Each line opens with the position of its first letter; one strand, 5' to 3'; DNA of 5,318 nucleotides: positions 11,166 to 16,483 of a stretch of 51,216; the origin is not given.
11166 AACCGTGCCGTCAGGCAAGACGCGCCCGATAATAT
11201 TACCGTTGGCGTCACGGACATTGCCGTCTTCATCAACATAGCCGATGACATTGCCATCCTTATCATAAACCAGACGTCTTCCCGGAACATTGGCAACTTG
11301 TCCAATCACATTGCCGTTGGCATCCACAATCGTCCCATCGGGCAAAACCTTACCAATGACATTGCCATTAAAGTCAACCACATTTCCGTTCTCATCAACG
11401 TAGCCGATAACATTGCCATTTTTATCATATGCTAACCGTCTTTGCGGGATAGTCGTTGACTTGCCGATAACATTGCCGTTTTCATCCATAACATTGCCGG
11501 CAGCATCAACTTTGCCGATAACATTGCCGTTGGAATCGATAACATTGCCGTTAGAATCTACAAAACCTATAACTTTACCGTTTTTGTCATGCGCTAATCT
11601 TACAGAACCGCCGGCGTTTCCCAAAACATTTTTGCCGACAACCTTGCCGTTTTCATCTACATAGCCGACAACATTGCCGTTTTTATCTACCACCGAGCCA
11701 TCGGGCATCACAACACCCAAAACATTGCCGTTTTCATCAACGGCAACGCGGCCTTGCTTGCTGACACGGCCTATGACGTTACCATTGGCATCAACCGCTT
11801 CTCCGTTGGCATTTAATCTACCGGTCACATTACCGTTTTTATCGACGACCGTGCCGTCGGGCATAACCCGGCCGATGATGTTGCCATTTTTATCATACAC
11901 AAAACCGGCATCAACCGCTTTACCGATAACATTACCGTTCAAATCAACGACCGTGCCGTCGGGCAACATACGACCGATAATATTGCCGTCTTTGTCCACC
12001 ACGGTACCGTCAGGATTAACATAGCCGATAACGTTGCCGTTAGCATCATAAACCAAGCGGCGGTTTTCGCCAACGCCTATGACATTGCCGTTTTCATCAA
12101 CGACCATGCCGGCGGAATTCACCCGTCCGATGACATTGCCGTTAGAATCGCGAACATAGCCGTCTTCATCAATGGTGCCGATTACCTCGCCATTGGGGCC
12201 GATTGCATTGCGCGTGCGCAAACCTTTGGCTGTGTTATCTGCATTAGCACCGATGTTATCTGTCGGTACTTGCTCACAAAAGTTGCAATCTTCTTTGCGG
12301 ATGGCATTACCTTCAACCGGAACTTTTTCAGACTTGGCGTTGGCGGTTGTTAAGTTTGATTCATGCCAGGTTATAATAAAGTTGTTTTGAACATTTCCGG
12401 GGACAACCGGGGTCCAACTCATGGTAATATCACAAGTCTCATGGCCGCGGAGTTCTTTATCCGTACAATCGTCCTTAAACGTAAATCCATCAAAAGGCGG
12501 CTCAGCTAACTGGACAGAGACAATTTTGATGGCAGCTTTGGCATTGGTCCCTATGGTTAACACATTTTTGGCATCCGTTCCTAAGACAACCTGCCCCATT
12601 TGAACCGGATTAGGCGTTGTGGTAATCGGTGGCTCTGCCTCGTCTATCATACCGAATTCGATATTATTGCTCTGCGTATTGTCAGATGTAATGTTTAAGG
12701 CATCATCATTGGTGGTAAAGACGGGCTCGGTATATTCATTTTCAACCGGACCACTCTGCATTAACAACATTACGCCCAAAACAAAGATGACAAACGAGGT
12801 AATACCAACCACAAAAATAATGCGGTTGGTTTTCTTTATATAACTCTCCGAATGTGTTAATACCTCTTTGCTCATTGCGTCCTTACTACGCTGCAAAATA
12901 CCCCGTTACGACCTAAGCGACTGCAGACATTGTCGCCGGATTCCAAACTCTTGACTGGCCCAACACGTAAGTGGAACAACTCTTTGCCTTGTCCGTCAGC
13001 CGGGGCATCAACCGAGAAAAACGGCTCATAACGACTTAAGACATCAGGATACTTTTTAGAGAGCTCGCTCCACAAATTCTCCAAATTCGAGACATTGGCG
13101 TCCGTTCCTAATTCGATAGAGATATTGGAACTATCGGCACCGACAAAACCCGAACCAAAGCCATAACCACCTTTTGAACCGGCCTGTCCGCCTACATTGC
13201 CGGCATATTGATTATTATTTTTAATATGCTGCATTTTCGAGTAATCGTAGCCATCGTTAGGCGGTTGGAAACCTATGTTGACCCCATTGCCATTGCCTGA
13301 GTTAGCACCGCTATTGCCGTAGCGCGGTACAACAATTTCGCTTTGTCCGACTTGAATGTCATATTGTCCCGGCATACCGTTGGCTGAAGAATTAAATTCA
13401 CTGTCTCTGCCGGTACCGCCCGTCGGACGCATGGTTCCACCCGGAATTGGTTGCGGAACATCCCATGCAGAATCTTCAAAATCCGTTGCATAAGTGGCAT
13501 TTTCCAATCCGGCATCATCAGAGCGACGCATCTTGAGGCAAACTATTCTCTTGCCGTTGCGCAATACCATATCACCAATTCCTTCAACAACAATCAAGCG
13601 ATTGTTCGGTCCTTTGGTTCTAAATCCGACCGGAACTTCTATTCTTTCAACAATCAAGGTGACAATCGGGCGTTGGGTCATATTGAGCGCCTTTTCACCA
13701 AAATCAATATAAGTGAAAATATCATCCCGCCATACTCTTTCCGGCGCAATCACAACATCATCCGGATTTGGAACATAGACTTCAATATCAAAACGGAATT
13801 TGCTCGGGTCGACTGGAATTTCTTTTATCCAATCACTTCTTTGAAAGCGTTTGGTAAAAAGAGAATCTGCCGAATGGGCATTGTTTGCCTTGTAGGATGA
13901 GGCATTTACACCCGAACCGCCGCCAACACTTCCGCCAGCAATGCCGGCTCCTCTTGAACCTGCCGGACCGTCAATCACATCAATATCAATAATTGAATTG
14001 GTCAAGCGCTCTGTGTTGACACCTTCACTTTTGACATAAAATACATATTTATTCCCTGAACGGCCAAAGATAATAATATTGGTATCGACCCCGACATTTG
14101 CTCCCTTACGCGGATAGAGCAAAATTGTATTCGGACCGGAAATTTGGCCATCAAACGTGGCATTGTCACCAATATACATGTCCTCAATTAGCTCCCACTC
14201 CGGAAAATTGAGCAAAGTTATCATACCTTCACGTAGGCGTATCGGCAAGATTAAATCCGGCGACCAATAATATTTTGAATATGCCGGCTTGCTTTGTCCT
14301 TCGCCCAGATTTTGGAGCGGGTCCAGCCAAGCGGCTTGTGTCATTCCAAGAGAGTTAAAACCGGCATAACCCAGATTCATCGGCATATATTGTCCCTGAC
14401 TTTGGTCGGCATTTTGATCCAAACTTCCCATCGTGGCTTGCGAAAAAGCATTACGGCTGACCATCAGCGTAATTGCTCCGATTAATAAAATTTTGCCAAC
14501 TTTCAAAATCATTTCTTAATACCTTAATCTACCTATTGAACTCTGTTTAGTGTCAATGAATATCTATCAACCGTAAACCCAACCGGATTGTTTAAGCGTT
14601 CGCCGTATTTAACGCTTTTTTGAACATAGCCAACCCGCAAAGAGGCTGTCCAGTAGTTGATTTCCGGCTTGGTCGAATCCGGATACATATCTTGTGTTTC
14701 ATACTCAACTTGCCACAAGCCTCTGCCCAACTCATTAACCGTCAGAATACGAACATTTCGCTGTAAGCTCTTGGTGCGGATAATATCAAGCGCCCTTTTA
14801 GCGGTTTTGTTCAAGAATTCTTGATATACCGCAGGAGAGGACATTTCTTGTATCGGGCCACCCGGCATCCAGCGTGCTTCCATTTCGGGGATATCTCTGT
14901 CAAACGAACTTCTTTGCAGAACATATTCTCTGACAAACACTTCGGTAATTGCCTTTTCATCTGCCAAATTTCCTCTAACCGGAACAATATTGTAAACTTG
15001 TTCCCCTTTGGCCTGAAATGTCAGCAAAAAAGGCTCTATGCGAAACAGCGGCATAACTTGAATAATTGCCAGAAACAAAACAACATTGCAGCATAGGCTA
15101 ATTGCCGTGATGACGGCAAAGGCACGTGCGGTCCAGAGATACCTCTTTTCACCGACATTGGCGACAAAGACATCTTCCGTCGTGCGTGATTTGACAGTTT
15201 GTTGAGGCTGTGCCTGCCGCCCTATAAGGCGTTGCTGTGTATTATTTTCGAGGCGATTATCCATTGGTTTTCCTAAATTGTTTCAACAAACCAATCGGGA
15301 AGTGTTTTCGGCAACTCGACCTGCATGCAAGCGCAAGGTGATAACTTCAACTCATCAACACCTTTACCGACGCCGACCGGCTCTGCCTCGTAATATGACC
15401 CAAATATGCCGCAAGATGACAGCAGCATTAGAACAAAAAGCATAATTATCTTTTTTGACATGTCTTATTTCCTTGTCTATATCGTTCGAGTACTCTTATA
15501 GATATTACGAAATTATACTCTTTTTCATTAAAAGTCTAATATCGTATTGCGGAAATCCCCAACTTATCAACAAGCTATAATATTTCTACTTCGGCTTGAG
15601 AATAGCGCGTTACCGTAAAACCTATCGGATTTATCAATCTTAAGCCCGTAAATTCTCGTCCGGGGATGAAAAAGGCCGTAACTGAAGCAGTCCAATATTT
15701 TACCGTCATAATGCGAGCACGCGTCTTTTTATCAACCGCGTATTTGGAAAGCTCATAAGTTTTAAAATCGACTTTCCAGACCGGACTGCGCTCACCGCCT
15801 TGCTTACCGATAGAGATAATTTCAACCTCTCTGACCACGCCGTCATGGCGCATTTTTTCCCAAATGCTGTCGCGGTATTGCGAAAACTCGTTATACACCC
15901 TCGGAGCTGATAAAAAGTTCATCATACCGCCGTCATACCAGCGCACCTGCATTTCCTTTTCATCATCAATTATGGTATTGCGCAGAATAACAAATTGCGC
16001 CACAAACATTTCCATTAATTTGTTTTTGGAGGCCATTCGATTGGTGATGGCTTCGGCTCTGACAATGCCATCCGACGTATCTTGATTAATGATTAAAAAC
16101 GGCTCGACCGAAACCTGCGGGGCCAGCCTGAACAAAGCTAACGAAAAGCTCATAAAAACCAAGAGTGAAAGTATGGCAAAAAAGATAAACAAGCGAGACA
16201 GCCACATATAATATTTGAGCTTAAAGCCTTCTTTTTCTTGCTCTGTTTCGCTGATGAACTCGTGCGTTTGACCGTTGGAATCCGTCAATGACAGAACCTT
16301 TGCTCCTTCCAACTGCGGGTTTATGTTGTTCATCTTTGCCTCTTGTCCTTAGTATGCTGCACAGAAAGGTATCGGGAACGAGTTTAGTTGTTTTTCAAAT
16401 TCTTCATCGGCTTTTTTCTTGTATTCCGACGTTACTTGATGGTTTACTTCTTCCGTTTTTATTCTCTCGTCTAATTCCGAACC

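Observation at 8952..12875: Second giant protein made of the same repeat, inserted between virB9 and virB10 and translationally coupled to virB9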

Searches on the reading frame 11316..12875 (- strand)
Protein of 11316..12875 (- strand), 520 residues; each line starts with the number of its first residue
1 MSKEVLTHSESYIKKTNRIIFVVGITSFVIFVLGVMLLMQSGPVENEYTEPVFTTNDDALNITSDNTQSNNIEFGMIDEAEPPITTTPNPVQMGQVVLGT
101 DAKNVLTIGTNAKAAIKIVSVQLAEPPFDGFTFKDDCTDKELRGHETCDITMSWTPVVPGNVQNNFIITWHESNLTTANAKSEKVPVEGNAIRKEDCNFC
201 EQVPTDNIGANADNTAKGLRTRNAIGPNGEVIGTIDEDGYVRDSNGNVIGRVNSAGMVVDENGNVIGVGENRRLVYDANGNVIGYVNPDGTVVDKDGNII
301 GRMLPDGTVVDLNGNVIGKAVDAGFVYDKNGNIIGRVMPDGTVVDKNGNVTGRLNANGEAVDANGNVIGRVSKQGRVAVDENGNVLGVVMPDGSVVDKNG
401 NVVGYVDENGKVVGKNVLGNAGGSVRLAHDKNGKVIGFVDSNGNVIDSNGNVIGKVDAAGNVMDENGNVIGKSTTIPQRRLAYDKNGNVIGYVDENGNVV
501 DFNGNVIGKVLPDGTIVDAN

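Call 55: predict_structure(alignment_id=A3)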
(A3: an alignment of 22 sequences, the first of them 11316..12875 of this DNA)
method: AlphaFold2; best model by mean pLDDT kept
length: 520 residues; sequences in the alignment: 22
mean_pLDDT: 74.6   pTM: 0.39
mean pLDDT of the five models: 74.6, 73.5, 72.9, 72.1, 71.6
residues with pLDDT >= 90: 45; 70-90: 337; 50-70: 66; < 50: 72
segments of 3 or more residues with pLDDT < 50: 1-3, 41-79, 198-218, 416-422
pLDDT, mean of each block of 10 residues (from residue 1): 48 68 88 77 41 34 31 37 84 81 88 85 84 88 88 84 88 81 89 61 35 44 81 85 86 84 85 87 87 88 84 88 82 81 85 86 86 74 68 75 66 49 68 80 74 82 85 71 71 82 82 72
secondary structure, 60 per line:
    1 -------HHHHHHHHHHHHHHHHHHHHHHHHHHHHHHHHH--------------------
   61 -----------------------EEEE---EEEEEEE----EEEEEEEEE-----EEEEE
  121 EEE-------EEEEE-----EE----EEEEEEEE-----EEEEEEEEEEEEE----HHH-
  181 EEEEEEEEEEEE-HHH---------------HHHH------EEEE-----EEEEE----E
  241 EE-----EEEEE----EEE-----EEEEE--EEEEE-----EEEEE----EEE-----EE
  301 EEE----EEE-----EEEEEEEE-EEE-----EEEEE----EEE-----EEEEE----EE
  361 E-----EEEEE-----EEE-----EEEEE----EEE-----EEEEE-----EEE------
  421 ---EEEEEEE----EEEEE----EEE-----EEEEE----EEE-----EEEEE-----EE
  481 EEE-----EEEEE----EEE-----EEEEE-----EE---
elements in order: H8-40 E84-87 E91-97 E102-110 E116-123 E131-135 E147-154 E160-172 E181-192 H212-215 E222-225 E231-235 E240-242 E248-252 E257-259 E265-269 E272-276 E282-286 E291-293 E299-303 E308-310 E316-323 E325-327 E333-337 E342-344 E350-354 E359-361 E367-371 E377-379 E385-389 E394-396 E402-406 E412-414 E424-430 E435-439 E444-446 E452-456 E461-463 E469-473 E479-483 E489-493 E498-500 E506-510

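Call 59: fold_search(model_id=the predicted structure, library=pdb)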
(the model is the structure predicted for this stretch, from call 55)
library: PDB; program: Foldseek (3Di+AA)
matches with E <= 10: 1798; with E <= 0.001: 116
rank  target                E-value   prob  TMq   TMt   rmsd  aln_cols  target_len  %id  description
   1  6fvi                  1.5e-06  1.00  0.19  0.62   9.6       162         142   10  ASH / PapD-like domain of human CEP192 (PapD-like domain 7) (released 2019-03-20)
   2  2e6j_MODEL_1_A        1.6e-06  1.00  0.17  0.67   3.6       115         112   14  Solution structure of the C-terminal PapD-like domain from human HYDIN protein (released 2007-07-03)
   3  7som_J                1.9e-06  1.00  0.18  0.14   4.5       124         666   12  Ciliary C2 central pair apparatus isolated from Chlamydomonas reinhardtii (released 2022-04-13)
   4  7sqc_O1               3.9e-06  1.00  0.18  0.14   2.9       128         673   17  Ciliary C1 central pair apparatus isolated from Chlamydomonas reinhardtii (released 2022-04-13)
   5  7ptb                  4.3e-06  1.00  0.20  0.31  11.4       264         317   13  Crystal structure of the SPD-2 domain of human CEP192 (released 2022-04-06)
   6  7sqc_O0               5.4e-06  1.00  0.17  0.08   3.7       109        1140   16  Ciliary C1 central pair apparatus isolated from Chlamydomonas reinhardtii (released 2022-04-13)
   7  7sqc_2A               5.4e-06  1.00  0.17  0.13  22.2       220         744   12  Ciliary C1 central pair apparatus isolated from Chlamydomonas reinhardtii (released 2022-04-13)
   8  9ijj_h                7.4e-06  1.00  0.17  0.07   4.4       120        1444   13  In situ structure of the central apparatus in mouse sperm axoneme. (released 2025-06-04)
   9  3qbt_F                8.7e-06  1.00  0.16  0.49   4.6       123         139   12  Crystal structure of OCRL1 540-678 in complex with Rab8a:GppNHp (released 2011-03-23)
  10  7sqc_2B               1.2e-05  1.00  0.17  0.12  22.3       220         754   12  Ciliary C1 central pair apparatus isolated from Chlamydomonas reinhardtii (released 2022-04-13)
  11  9ijj_E                1.3e-05  1.00  0.17  0.18   3.2       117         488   14  In situ structure of the central apparatus in mouse sperm axoneme. (released 2025-06-04)
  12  4aq1_A                1.6e-05  0.99  0.17  0.13  24.9       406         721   12  Structure of the SbsB S-layer protein of Geobacillus stearothermophilus PV72p2 in complex with nanobody KB6 (released 2012-06-13)
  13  7sqc_F0               1.8e-05  1.00  0.17  0.27   3.6       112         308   13  Ciliary C1 central pair apparatus isolated from Chlamydomonas reinhardtii (released 2022-04-13)
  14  9leg_B                1.8e-05  1.00  0.14  0.18  22.6       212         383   11  AMO complex (released 2026-02-04)
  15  7sqc_F1               1.9e-05  1.00  0.17  0.18   3.5       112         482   13  Ciliary C1 central pair apparatus isolated from Chlamydomonas reinhardtii (released 2022-04-13)
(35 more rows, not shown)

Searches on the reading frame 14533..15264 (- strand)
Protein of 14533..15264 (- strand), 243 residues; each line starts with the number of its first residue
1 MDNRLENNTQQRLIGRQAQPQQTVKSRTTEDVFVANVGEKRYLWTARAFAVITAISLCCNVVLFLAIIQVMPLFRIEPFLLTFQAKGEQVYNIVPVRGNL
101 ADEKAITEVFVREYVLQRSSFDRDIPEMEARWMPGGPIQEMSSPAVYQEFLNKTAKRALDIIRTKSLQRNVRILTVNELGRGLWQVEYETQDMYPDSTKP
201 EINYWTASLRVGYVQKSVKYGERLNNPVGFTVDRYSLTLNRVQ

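Call 6: search_protein_families(library=pfam, proteins=[window:14533-15264:-], max_evalue=0.01)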
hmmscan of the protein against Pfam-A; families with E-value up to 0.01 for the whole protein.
window:14533-15264:- (243 aa): 1 family
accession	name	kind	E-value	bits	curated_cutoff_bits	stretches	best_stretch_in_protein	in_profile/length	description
PF04335.19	VirB8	-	3.7e-21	76.4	23.2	1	46-237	17-210/213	VirB8 protein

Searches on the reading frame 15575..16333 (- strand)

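Call 6: search_protein_families(library=pfam, proteins=[window:15575-16333:-], max_evalue=0.01)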
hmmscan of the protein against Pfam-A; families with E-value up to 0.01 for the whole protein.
window:15575-16333:- (252 aa): 1 family
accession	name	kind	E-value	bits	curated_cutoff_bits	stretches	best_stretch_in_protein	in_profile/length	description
PF04335.19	VirB8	-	2.7e-18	67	23.2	1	51-247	22-211/213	VirB8 protein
